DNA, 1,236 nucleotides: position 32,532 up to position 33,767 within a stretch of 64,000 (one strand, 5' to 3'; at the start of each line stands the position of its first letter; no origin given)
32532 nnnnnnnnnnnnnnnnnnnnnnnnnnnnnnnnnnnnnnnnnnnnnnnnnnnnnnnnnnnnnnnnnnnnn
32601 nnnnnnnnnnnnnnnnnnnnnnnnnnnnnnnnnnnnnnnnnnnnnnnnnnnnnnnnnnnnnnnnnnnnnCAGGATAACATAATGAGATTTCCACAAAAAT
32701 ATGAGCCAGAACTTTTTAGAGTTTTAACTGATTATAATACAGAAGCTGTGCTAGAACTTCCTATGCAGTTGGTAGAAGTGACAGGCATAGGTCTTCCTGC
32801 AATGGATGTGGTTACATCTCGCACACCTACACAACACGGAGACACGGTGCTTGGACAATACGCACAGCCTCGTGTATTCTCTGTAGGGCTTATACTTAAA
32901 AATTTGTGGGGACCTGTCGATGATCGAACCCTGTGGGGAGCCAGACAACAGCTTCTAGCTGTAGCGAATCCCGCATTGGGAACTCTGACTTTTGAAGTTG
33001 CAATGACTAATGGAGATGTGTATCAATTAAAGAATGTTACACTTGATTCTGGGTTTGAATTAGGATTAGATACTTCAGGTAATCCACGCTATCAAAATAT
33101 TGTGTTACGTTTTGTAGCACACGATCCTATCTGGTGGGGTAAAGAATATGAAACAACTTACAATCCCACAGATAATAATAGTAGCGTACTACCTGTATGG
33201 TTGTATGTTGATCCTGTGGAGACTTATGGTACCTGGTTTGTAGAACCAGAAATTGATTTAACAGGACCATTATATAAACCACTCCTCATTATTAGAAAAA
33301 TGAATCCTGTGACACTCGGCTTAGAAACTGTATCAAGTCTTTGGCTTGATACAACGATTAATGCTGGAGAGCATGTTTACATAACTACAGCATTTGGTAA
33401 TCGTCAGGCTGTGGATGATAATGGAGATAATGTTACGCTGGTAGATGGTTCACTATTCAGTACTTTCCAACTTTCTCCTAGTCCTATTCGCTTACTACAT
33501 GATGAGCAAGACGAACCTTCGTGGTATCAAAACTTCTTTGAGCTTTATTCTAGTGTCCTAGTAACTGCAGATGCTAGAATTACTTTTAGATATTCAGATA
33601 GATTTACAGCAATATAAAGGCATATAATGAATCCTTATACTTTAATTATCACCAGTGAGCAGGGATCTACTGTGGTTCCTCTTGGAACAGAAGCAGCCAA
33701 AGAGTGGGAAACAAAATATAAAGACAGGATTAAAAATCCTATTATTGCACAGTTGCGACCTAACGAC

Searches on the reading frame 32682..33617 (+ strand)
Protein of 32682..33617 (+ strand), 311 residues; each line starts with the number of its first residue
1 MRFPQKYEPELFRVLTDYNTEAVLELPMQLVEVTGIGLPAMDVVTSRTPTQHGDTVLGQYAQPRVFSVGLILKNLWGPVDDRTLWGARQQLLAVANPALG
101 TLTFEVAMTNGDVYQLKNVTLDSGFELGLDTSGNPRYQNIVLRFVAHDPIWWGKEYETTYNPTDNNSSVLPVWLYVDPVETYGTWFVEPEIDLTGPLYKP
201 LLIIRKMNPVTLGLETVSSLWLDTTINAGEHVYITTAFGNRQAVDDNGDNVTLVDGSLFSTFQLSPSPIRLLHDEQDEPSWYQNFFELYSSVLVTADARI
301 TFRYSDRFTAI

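Call 80: search_protein_families(library=phrogs, proteins=[window:32682-33617:+], max_evalue=0.01)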
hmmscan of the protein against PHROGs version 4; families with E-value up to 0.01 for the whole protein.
window:32682-33617:+ (311 aa): 2 families
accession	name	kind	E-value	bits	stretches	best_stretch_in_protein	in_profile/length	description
phrog_106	-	tail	9.5e-10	39.2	1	30-251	65-272/329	minor tail protein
phrog_33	-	tail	9.4e-08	32.5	1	26-253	51-255/651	distal tail protein Dit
